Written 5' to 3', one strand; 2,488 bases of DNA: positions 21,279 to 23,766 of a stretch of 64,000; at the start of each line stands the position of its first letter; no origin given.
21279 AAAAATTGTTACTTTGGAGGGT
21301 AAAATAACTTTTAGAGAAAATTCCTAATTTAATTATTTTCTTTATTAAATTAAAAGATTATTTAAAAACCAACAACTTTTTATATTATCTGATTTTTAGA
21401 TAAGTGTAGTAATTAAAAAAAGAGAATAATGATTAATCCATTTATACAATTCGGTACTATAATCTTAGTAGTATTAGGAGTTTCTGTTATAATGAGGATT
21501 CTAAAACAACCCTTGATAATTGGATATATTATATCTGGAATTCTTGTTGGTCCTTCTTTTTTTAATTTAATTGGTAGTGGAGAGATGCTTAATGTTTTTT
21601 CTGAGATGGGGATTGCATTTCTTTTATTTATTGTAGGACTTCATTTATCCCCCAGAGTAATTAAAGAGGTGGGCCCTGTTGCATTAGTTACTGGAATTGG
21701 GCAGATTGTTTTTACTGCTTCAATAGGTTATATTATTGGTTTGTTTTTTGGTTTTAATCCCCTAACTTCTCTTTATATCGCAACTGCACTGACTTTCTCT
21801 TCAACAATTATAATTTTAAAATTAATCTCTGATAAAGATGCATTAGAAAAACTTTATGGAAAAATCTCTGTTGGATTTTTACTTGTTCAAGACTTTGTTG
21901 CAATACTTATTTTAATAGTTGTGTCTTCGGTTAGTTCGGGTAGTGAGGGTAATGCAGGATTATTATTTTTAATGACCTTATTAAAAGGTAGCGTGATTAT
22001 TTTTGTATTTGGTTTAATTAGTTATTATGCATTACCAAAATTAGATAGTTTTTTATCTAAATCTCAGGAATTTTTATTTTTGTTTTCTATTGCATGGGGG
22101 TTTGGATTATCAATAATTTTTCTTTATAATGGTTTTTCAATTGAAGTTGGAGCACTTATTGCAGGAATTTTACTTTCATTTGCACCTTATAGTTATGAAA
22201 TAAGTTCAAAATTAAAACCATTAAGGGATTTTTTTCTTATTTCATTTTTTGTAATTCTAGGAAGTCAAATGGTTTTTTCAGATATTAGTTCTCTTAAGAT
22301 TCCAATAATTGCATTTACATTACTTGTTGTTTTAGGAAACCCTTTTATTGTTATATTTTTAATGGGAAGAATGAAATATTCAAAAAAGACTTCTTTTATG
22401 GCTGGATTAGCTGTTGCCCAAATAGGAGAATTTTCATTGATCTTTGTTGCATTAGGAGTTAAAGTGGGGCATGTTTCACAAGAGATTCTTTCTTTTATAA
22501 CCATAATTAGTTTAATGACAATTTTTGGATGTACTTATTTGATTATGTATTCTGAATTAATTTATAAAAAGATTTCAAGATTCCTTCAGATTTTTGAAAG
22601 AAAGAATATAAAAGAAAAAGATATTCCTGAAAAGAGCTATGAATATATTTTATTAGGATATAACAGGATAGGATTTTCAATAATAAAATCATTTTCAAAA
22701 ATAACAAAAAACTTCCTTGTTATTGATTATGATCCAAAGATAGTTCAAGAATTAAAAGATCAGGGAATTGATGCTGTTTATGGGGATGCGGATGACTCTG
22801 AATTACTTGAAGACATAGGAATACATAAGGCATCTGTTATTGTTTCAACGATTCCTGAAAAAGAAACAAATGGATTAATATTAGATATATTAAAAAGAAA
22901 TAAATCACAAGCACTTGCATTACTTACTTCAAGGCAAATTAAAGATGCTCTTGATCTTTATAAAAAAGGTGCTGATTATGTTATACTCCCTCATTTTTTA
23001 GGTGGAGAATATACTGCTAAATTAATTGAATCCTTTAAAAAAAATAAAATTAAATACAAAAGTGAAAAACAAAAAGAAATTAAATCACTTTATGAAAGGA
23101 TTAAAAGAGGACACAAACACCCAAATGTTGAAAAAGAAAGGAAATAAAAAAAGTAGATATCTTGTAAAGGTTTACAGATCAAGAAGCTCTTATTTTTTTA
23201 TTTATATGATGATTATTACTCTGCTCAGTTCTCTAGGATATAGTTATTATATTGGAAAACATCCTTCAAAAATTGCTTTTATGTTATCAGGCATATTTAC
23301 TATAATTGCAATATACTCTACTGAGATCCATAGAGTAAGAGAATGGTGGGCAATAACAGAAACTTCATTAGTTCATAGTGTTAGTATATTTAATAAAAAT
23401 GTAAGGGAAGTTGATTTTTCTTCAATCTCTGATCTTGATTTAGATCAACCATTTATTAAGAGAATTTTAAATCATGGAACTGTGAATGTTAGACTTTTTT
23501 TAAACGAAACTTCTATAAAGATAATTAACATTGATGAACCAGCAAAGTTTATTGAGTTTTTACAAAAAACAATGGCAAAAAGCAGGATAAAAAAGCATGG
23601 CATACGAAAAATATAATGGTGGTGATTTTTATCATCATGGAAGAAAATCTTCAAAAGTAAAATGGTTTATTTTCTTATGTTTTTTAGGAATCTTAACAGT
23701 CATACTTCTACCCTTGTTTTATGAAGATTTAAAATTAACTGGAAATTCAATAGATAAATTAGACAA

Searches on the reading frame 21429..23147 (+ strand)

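Call 13: search_protein_families(library=pfam, proteins=[window:21429-23147:+], max_evalue=0.001)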
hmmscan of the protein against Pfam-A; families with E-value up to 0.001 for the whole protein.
window:21429-23147:+ (572 aa): 2 families
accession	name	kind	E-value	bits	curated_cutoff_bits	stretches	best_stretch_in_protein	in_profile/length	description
PF00999.27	Na_H_Exchanger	-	1.4e-55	189.1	26.2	1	13-366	3-363/375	Sodium/hydrogen exchanger, transmembrane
PF02254.24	TrkA_N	-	3e-23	82.8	23.8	1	406-521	1-116/116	TrkA-N domain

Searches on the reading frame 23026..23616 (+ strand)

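Call 13: search_protein_families(library=pfam, proteins=[window:23026-23616:+], max_evalue=0.001)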
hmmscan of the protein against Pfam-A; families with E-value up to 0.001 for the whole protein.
window:23026-23616:+ (196 aa): 1 family
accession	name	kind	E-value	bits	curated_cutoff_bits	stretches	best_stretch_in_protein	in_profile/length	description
PF03703.20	bPH_2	-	8.6e-09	36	22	1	107-178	5-77/78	Bacterial PH domain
